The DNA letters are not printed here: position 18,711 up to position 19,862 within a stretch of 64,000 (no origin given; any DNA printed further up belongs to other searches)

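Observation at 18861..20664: Divergent PhoH-like ATPase plus RecB-family PD-(D/E)XK nuclease as separately terminated units at the island edge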

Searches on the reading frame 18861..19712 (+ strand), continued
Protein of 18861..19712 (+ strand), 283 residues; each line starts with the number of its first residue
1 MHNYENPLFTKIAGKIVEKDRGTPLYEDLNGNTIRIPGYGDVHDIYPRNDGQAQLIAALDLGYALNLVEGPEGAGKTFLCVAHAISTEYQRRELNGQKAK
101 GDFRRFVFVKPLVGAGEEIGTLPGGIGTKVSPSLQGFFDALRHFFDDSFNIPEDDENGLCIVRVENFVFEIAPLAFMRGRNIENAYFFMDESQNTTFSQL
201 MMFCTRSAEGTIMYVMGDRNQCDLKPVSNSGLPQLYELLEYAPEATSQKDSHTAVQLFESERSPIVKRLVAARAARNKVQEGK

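Call 104: fold_search(model_id=the predicted structure, library=pdb)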
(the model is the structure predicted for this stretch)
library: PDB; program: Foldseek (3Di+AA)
matches with E <= 10: 415; with E <= 0.001: 2
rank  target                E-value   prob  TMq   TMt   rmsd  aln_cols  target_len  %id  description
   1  3b85_A                3.6e-09  1.00  0.47  0.68   4.5       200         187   32  Crystal structure of predicted phosphate starvation-induced ATPase PhoH2 from Corynebacterium glutamicum (released 2007-12-18)
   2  3b85_B                7.9e-09  1.00  0.47  0.69   4.4       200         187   32  Crystal structure of predicted phosphate starvation-induced ATPase PhoH2 from Corynebacterium glutamicum (released 2007-12-18)
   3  6jyt_B                2.0e-03  1.00  0.38  0.20   8.6       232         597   10  Delicate structural coordination of the Severe Acute Respiratory Syndrome coronavirus Nsp13 upon ATP hydrolysis (released 2019-09-18)
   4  5oeb_F                3.3e-03  1.00  0.34  0.25   4.0       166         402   13  Structure of large terminase from the thermophilic bacteriophage D6E in complex with ADP (Crystal form 3) (released 2017-10-11)
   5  5oe8_B                4.2e-03  1.00  0.33  0.24   5.2       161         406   12  Structure of large terminase from the thermophilic bacteriophage D6E (Crystal form 2) (released 2017-10-11)
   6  6jyt_A                4.7e-03  0.99  0.37  0.20   7.6       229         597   14  Delicate structural coordination of the Severe Acute Respiratory Syndrome coronavirus Nsp13 upon ATP hydrolysis (released 2019-09-18)
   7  5oea_A                6.4e-03  0.99  0.31  0.23   5.1       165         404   12  Structure of large terminase from the thermophilic bacteriophage D6E in complex with ATP-gamma-S (Crystal form 3) (released 2017-10-11)
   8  5oee_F                8.7e-03  0.99  0.32  0.24   5.4       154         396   13  Structure of large terminase from the thermophilic bacteriophage D6E (Crystal form 3) (released 2017-10-11)
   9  5oee_B                8.7e-03  0.99  0.38  0.28   5.4       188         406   11  Structure of large terminase from the thermophilic bacteriophage D6E (Crystal form 3) (released 2017-10-11)
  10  5oeb_A                1.2e-02  0.99  0.34  0.25   4.1       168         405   13  Structure of large terminase from the thermophilic bacteriophage D6E in complex with ADP (Crystal form 3) (released 2017-10-11)
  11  6sjb_D                1.7e-02  0.99  0.41  0.21   6.5       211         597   14  Cryo-EM structure of the RecBCD Chi recognised complex (released 2020-01-01)
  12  5oe8_C                2.3e-02  0.98  0.33  0.24   5.1       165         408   12  Structure of large terminase from the thermophilic bacteriophage D6E (Crystal form 2) (released 2017-10-11)
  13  5oe9_B                2.3e-02  0.97  0.32  0.23   5.2       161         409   12  Structure of large terminase from the thermophilic bacteriophage D6E in complex with sulfate (Crystal form 2) (released 2017-10-11)
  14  5wwp_B                2.6e-02  0.95  0.38  0.20   8.6       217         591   14  Crystal structure of Middle East respiratory syndrome coronavirus helicase (MERS-CoV nsp13) (released 2017-07-05)
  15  5oeb_C                4.2e-02  0.96  0.33  0.25   4.1       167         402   14  Structure of large terminase from the thermophilic bacteriophage D6E in complex with ADP (Crystal form 3) (released 2017-10-11)
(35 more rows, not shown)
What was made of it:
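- Closest known: Helicase-coupled RecB-family nucleases. Same: The PhoH-like model resembles the SF1B motors RecD/RecD2 and Nsp13 after PhoH itself (call 104).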
